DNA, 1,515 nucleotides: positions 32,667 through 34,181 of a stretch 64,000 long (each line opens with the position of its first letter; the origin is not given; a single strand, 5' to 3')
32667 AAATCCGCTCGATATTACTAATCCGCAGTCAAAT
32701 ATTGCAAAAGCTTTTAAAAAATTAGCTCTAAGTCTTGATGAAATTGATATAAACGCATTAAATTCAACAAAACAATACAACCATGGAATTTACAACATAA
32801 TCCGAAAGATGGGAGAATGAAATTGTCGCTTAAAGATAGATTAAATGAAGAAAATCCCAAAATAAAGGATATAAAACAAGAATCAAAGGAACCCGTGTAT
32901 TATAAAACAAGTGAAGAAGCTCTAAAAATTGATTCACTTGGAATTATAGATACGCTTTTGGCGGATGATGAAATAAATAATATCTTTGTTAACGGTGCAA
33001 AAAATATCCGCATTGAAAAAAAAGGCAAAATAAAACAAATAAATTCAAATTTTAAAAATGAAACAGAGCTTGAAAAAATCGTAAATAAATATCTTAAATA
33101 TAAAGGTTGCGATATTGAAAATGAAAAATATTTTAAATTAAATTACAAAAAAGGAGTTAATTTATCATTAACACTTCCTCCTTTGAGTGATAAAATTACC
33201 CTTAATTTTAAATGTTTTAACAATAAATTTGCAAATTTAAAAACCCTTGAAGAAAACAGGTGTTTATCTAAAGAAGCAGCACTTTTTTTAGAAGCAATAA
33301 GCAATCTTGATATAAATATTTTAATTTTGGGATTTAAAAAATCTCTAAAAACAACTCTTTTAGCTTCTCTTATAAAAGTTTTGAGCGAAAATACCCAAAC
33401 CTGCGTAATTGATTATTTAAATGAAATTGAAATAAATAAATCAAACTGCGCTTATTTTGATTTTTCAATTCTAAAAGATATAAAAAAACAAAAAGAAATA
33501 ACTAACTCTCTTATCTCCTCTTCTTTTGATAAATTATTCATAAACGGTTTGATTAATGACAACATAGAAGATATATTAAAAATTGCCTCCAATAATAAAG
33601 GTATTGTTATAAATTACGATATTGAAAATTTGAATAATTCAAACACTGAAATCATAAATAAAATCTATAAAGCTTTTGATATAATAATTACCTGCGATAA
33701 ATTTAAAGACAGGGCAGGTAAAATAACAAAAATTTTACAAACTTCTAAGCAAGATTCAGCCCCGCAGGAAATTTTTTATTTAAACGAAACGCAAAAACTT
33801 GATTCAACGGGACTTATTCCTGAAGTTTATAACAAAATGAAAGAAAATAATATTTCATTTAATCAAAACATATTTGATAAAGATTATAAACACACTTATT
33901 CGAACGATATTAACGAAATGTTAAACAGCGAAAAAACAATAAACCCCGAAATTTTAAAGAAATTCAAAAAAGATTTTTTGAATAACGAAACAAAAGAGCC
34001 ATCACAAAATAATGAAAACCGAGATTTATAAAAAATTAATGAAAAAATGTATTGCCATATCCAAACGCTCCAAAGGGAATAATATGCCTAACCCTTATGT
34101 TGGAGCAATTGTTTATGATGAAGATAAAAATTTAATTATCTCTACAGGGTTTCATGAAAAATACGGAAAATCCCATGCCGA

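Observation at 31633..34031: Tad-like remnant: TadZ/CpaE-like ARD-ParA plus a CpaF/TadA-like protein with degenerate ATPase motifs, fused to a housekeeping operon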

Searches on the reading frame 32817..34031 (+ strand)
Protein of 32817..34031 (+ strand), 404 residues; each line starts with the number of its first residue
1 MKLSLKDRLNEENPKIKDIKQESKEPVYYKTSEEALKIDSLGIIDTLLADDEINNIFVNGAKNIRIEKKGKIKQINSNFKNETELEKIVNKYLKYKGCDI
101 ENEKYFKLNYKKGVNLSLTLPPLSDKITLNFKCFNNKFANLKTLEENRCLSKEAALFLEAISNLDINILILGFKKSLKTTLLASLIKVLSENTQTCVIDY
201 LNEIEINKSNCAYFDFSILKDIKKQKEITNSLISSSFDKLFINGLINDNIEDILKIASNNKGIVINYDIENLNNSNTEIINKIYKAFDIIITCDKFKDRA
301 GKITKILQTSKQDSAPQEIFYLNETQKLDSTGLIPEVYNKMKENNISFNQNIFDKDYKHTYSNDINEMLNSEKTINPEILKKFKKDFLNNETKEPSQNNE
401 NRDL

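Call 3: search_protein_families(library=pfam, proteins=[window:32817-34031:+], max_evalue=0.1)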
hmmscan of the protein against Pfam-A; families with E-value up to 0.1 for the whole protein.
window:32817-34031:+ (404 aa): 1 family
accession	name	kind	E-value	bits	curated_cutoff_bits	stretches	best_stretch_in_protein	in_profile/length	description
PF00437.27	T2SSE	-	0.0033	16.6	24.9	1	112-198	90-176/370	Type II/IV secretion system protein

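Call 4: search_protein_families(library=ncbifam, proteins=[window:32817-34031:+], max_evalue=1)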
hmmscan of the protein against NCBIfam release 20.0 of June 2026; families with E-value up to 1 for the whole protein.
window:32817-34031:+ (404 aa): 6 families
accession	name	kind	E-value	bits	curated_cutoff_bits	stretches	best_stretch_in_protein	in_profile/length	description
TIGR03819.1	heli_sec_ATPase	hypoth_equivalog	8.1e-14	51.6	373.15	1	37-207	48-220/340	TadA family conjugal transfer-associated ATPase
TIGR02788.1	VirB11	equivalog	2.7e-07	29.9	249.95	2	153-229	132-206/308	P-type DNA transfer ATPase VirB11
TIGR02782.1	TrbB_P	equivalog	0.00021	20.7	304.55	1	44-210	14-184/303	P-type conjugative transfer ATPase TrbB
NF010469.0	PRK13894.1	subfamily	0.00027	20.4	508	1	31-218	14-205/320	conjugal transfer ATPase TrbB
NF011065.0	PRK14494.1-4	equivalog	0.041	13.2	287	1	168-210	13-55/244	putative molybdopterin-guanine dinucleotide biosynthesis protein MobB/FeS domain-containing protein protein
NF010475.0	PRK13900.1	equivalog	0.15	11.1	389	1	43-77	14-48/333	type IV secretion system ATPase VirB11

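Call 6: find_homologous_proteins(query=window:32817-34031:+, max_evalue=0.001)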
Query window:32817-34031:+ (404 aa): 51 proteins with E <= 0.001 among 8000 candidates.
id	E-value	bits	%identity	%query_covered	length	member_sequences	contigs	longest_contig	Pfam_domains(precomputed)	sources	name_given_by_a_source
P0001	3.3e-248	841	100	100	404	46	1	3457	-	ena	-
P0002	1.7e-113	398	54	95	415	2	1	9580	-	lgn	-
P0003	6.2e-107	376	51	99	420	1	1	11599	PF00437.27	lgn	-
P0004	4.9e-98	347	48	99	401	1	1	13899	-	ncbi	-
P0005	1.2e-78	283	48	85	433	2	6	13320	-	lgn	-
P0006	1.2e-70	257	41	95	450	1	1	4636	PF00437.27,PF27713.1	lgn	-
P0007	9.9e-69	250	40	95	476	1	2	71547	PF27713.1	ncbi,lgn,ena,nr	ncbi:MAG: Flp pilus assembly complex ATPase component TadA [Candidatus Gastranaerophilales bacterium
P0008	1.7e-68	250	40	97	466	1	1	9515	PF00437.27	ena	-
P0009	2.1e-68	249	40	97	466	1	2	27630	PF00437.27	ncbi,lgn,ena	-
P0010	2.2e-68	249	40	97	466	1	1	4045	PF00437.27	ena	-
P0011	7.3e-68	248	40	95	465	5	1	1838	PF00437.27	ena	-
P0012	1.1e-67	247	40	97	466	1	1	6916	PF00437.27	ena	-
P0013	5.4e-66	241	40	95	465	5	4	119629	PF00437.27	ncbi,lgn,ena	-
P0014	1.1e-64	237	38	95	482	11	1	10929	-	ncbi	-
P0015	2.0e-64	236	39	100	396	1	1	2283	PF00437.27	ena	-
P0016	2.3e-64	236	39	99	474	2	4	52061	PF00437.27,PF27713.1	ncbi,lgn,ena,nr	ncbi:MAG: Flp pilus assembly complex ATPase component TadA [Candidatus Gastranaerophilales bacterium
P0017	4.1e-64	235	39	96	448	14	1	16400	PF00437.27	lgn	-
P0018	5.5e-64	235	38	94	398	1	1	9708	PF00437.27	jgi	-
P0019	5.8e-64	235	39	98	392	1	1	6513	PF00437.27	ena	-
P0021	6.8e-64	234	41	96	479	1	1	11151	PF00437.27,PF27713.1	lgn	-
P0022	2.7e-63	232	40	95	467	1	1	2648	PF00437.27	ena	-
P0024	8.6e-63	231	39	95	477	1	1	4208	PF00437.27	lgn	-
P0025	1.2e-62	230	38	97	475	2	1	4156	PF00437.27,PF27713.1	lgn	-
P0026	1.4e-62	230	39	97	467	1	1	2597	PF00437.27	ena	-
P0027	1.6e-62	230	40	99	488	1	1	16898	PF00437.27,PF27713.1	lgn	-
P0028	1.6e-62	230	38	95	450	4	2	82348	PF00437.27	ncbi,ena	-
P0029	1.9e-62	230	39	97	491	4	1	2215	PF00437.27,PF27713.1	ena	-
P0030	3.3e-62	229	40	95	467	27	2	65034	PF00437.27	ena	-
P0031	3.8e-61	225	39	96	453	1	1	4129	PF00437.27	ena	-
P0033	1.3e-60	224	40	97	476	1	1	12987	PF00437.27,PF27713.1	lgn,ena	-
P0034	7.4e-60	221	40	96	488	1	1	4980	PF00437.27,PF27713.1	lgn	-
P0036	8.6e-60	221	42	99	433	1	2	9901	PF00437.27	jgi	-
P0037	1.3e-59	220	42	99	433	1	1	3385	PF00437.27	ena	-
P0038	1.8e-59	220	36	98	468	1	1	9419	PF00437.27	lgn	-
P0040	3.4e-59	219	38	96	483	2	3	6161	PF00437.27,PF27713.1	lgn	-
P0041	1.2e-58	217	36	98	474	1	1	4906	PF00437.27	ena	-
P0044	1.0e-57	214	38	97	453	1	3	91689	PF00437.27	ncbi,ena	-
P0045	4.0e-57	212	38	95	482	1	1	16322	PF00437.27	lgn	-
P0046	4.9e-53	199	35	96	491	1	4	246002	PF00437.27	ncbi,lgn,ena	-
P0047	3.9e-52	196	34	95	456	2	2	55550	PF00437.27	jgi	-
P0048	6.8e-51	192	36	96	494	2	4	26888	PF00437.27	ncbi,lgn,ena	-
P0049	1.9e-50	190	35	93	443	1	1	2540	PF00437.27,PF27713.1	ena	-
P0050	2.0e-44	170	31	97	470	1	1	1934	PF00437.27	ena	-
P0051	2.8e-15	74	26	87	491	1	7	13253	PF00437.27,PF27713.1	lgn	-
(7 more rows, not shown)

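Call 9: search_protein_families(library=pfam, proteins=[P0007, P0016, P0051, P0046], max_evalue=0.01)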
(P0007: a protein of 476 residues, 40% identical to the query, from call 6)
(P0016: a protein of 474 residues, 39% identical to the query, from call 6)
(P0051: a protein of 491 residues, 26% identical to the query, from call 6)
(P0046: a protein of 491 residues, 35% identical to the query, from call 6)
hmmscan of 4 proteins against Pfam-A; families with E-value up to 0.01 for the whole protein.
P0007 (476 aa): 0 families

P0016 (474 aa): 2 families
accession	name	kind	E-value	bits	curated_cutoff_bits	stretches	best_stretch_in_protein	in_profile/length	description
PF00437.27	T2SSE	-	1.7e-08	34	24.9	1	38-306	6-274/370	Type II/IV secretion system protein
PF12775.13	AAA_7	-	0.0018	18.3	25.8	1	134-194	5-65/181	P-loop containing dynein motor region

P0051 (491 aa): 5 families
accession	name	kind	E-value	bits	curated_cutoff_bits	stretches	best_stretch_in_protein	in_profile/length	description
PF00437.27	T2SSE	-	3.9e-48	164.4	24.9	1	103-377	5-275/370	Type II/IV secretion system protein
PF01580.24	FtsK_SpoIIIE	-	0.002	18.1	24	1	225-249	35-59/221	FtsK/SpoIIIE family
PF20720.3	nSTAND3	-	0.0049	17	27.2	1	225-269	13-58/155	Novel STAND NTPase 3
PF00005.33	ABC_tran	-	0.0076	17.3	25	0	226-264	8-46/137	ABC transporter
PF09439.16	SRPRB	-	0.0081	16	25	0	228-270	2-43/178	Signal recognition particle receptor beta subunit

P0046 (491 aa): 1 family
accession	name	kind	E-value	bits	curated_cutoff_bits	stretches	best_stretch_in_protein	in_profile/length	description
PF00437.27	T2SSE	-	8.3e-10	38.3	24.9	1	56-298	10-263/370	Type II/IV secretion system protein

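Call 10: find_encoding_contigs(protein=P0046, flank=10000, max_places=2)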
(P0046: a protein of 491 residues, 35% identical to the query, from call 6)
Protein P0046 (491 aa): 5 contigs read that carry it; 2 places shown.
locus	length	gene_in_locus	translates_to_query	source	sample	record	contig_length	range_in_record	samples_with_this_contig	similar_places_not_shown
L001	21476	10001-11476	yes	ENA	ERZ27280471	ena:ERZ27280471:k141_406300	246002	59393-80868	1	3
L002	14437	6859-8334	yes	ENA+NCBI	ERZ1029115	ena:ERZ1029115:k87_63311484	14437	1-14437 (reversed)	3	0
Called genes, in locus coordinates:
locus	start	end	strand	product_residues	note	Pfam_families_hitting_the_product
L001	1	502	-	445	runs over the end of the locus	PF02254:TrkA_N, PF02080:TrkA_C, PF02254:TrkA_N, PF02080:TrkA_C (weak)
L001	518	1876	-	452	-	PF02881:SRP54_N, PF00448:SRP54, PF02978:SRP_SPB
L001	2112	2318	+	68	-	-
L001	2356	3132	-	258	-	-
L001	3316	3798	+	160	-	-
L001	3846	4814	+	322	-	PF01368:DHH, PF02272:DHHA1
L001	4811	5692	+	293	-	PF03631:Virul_fac_BrkB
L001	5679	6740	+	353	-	PF00933:Glyco_hydro_3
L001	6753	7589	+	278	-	PF01966:HD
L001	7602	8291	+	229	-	-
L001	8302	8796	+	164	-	PF02464:CinA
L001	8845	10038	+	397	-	PF18650:IMPa_N_2 (faint), PF00072:Response_reg (weak), PF01656:CbiA, PF10609:ParA, PF13614:AAA_31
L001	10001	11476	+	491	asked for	PF00437:T2SSE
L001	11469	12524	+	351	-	PF00383:dCMP_cyt_deam_1, PF14437:MafB19-deam (faint), PF01872:RibD_C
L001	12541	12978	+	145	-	PF01220:DHquinase_II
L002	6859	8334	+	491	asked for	PF00437:T2SSE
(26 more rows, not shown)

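Call 11: find_encoding_contigs(protein=P0051, flank=10000, max_places=2)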
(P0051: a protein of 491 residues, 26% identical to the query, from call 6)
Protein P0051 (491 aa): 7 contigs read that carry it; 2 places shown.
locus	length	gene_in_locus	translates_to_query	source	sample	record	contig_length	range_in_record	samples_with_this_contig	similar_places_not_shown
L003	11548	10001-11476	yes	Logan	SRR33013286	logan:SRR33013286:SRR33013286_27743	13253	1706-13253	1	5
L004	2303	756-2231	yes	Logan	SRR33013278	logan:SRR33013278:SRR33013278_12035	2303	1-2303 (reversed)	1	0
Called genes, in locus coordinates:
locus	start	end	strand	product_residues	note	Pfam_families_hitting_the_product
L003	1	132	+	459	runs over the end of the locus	-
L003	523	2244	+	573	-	PF03065:Glyco_hydro_57, PF09210:BE_C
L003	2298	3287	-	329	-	PF00005:ABC_tran, PF13304:AAA_21 (faint), PF08352:oligo_HPY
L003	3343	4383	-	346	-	PF01380:SIS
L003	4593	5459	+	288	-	PF00528:BPD_transp_1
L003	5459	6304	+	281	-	PF00528:BPD_transp_1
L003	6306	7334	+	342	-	PF00682:HMGL-like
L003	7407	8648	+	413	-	PF00155:Aminotran_1_2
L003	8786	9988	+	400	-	PF00072:Response_reg, PF01656:CbiA, PF10609:ParA (weak), PF13614:AAA_31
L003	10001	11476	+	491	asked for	PF00437:T2SSE, PF27713:UCP018868 (weak)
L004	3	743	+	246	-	?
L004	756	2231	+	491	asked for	PF00437:T2SSE, PF27713:UCP018868 (weak)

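Call 12: find_encoding_contigs(protein=P0013, flank=10000, max_places=2)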
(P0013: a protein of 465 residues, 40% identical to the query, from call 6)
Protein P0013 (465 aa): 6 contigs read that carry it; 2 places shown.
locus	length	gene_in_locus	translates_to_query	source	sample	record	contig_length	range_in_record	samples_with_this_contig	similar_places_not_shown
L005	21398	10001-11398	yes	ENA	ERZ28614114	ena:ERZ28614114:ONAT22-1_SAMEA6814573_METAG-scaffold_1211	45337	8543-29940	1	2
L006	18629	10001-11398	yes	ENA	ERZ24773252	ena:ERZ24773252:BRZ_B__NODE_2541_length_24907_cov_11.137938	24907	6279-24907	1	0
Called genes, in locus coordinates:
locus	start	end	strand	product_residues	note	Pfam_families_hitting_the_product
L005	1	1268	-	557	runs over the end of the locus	PF08486:SpoIID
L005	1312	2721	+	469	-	PF07690:MFS_1, PF13347:MFS_2, PF07690:MFS_1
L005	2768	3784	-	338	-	PF01699:Na_Ca_ex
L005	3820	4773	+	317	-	PF01368:DHH, PF02272:DHHA1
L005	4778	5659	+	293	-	PF03631:Virul_fac_BrkB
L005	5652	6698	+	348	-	PF00933:Glyco_hydro_3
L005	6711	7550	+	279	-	PF01966:HD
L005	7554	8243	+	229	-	-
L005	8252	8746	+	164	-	PF02464:CinA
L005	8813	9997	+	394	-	PF00072:Response_reg (weak), PF01656:CbiA, PF10609:ParA, PF13614:AAA_31 (weak)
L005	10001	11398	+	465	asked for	PF00437:T2SSE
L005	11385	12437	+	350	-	PF00383:dCMP_cyt_deam_1, PF14437:MafB19-deam, PF01872:RibD_C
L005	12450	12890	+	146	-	PF01220:DHquinase_II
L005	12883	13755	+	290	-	PF00586:AIRS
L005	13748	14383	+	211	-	PF01128:IspD, PF12804:NTP_transf_3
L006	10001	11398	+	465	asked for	PF00437:T2SSE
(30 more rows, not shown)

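Call 13: search_solved_structures(query=A1, max_evalue=0.001, show_alignments=3)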
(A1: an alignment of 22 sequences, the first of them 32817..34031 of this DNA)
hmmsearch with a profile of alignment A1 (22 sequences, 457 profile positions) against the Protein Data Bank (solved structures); distinct sequences matched with E-value up to 0.001: 13.
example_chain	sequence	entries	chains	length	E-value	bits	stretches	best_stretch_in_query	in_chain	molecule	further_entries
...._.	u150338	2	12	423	2.9e-63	217.3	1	30-359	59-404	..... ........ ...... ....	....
8rjf_A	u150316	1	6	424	2.9e-63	217.3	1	30-359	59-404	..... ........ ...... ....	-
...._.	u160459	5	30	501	5e-63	216.5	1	30-359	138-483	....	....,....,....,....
1g6o_A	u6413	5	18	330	1.4e-21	79.9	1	44-314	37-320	CAG-ALPHA | virB11 homolog | Cag-alfa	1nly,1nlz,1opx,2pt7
6bge_A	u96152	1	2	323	2e-21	79.4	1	45-314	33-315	VirB11-like protein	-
2gza_A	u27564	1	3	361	1.8e-18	69.6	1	157-313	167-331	Type IV secretion system protein VirB11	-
4ii7_A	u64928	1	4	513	3.8e-16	61.9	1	39-283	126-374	FlaI ATPase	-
4ihq_A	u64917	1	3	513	8.7e-16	60.8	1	39-283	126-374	FlaI ATPase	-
2oap_1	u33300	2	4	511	1.6e-13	53.3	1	39-281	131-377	Type II secretion system protein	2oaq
9n32_A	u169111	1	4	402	5.4e-05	25.2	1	157-283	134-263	PilU protein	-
10my_A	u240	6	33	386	0.0005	22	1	167-289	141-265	PilT/PilU family type 4a pilus ATPase | Twitching motility protein PilT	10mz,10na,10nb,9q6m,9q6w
6ojx_A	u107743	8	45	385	0.0007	21.5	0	168-284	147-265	Twitching motility pilus retraction ATPase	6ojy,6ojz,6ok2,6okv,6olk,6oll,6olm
5zfq_A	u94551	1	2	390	0.001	21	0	168-283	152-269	Twitching motility pilus retraction protein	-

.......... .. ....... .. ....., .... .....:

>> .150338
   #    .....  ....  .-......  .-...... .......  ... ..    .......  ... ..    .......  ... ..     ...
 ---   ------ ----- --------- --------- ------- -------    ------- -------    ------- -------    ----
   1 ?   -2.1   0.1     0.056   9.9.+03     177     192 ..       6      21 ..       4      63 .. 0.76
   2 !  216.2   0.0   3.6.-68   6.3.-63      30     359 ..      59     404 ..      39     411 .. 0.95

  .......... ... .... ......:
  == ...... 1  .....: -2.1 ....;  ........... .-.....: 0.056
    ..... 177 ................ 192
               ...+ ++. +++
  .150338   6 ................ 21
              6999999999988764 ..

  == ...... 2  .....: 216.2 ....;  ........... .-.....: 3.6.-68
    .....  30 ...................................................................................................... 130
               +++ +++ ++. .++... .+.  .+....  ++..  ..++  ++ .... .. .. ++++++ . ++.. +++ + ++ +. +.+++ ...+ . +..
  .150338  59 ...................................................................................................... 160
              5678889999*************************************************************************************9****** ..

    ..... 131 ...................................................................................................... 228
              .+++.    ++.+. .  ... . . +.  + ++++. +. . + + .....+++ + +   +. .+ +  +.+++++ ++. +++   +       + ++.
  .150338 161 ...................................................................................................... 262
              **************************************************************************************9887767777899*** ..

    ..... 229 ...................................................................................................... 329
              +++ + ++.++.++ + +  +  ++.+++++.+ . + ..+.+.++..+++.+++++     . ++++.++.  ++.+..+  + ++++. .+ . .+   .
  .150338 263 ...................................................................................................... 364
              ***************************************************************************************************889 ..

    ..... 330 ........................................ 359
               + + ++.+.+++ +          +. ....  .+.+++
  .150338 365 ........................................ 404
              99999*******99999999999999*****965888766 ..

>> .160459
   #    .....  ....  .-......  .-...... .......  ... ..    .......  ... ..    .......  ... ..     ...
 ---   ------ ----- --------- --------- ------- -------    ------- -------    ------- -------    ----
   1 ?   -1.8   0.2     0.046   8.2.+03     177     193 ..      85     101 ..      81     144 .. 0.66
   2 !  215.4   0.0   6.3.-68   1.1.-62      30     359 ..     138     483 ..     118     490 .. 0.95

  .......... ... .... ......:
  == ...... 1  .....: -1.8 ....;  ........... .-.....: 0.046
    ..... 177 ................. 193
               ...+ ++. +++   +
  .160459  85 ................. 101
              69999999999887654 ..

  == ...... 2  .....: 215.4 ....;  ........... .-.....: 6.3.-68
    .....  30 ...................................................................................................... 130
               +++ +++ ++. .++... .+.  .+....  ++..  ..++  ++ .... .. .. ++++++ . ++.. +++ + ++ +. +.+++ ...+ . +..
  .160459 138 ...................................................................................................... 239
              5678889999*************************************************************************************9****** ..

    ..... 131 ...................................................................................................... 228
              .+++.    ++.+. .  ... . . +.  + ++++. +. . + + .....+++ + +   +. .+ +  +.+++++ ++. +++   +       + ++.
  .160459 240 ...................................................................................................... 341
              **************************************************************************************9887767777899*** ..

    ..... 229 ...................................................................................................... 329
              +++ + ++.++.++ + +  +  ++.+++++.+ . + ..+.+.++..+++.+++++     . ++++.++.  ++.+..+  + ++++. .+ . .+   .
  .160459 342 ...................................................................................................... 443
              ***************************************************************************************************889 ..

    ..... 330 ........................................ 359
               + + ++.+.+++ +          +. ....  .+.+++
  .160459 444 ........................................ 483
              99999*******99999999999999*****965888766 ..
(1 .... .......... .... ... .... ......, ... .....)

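Call 24: predict_structure(alignment_id=A1)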
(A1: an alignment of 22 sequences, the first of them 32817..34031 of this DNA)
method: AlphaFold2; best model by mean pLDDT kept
length: 404 residues; sequences in the alignment: 22
mean_pLDDT: 80.0   pTM: 0.75
mean pLDDT of the five models: 80.0, 78.7, 78.0, 77.4, 76.2
residues with pLDDT >= 90: 156; 70-90: 166; 50-70: 19; < 50: 63
segments of 3 or more residues with pLDDT < 50: 1-3, 9-26, 365-404
pLDDT, mean of each block of 10 residues (from residue 1): 48 42 45 62 87 90 87 88 90 86 89 91 92 88 91 95 95 90 94 92 88 88 87 89 86 88 92 75 91 86 93 85 93 91 87 93 54 40 42 31 34
secondary structure, 60 per line:
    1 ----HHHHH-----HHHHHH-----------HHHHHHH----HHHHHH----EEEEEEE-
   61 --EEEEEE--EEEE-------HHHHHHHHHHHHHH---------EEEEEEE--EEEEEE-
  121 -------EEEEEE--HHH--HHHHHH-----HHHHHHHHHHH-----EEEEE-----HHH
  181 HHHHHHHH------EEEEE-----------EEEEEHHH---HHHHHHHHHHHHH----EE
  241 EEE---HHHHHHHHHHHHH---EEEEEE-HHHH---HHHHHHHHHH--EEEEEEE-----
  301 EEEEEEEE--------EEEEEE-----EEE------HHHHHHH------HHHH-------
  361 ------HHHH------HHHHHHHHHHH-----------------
elements in order: H5-9 H15-20 H32-38 H43-48 E53-59 E63-68 E71-74 H82-95 E105-111 E114-119 E128-133 H141-146 H152-162 E168-172 H178-188 E195-199 E211-215 H222-234 E239-243 H247-259 E263-268 H270-273 H277-286 E289-295 E301-308 E317-322 E328-330 H337-343 H350-353 H367-370 H377-387

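Call 32: fold_search(model_id=the predicted structure, library=pdb)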
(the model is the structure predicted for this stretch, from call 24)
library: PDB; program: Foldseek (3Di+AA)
matches with E <= 10: 1553; with E <= 0.001: 133
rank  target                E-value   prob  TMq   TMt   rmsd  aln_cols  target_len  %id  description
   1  8rjf_A                8.9e-22  1.00  0.59  0.57   5.5       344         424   20  TadA/CpaF with ADP (released 2024-08-14)
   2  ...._A                4.5e-20  1.00  0.60  0.57   8.1       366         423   21  TadA/CpaF with AMPPNP (released 2024-08-14)
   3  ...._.                9.2e-20  1.00  0.58  0.56   8.2       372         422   20  Closed structure of CpaF without nucleotides (Apo dataset) (released 2025-04-23)
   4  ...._B                2.5e-17  1.00  0.58  0.57   8.3       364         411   19  TadA/CpaF with AMPPNP (released 2024-08-14)
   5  4ii7_A                9.8e-16  1.00  0.60  0.49   5.2       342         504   14  Archaellum Assembly ATPase FlaI (released 2013-03-06)
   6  4ii7_C                2.7e-15  1.00  0.62  0.50   8.9       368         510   13  Archaellum Assembly ATPase FlaI (released 2013-03-06)
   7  4ii7_D                3.8e-15  1.00  0.56  0.47   5.8       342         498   14  Archaellum Assembly ATPase FlaI (released 2013-03-06)
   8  4ihq_C                7.9e-15  1.00  0.63  0.52   7.3       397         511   14  Archaellum Assembly ATPase FlaI bound to ADP (released 2013-03-06)
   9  4ii7_B                1.1e-14  1.00  0.57  0.47   5.5       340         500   13  Archaellum Assembly ATPase FlaI (released 2013-03-06)
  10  2oap_1                2.6e-14  1.00  0.57  0.48   4.9       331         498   13  Crystal structure of the archaeal secretion ATPase GspE in complex with AMP-PNP (released 2007-02-13)
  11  2oap_2                3.9e-14  1.00  0.65  0.53   7.8       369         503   14  Crystal structure of the archaeal secretion ATPase GspE in complex with AMP-PNP (released 2007-02-13)
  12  1g6o_A                4.2e-14  1.00  0.52  0.63   5.1       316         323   15  CRYSTAL STRUCTURE OF THE HELICOBACTER PYLORI ATPASE, HP0525, IN COMPLEX WITH ADP (released 2001-01-24)
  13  5f4h_C                6.7e-14  1.00  0.41  0.38   7.4       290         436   16  Archael RuvB-like Holiday junction helicase (released 2016-12-21)
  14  4ihq_A                1.0e-13  1.00  0.58  0.48   8.2       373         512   14  Archaellum Assembly ATPase FlaI bound to ADP (released 2013-03-06)
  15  5f4h_B                2.2e-13  1.00  0.42  0.39  10.1       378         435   14  Archael RuvB-like Holiday junction helicase (released 2016-12-21)
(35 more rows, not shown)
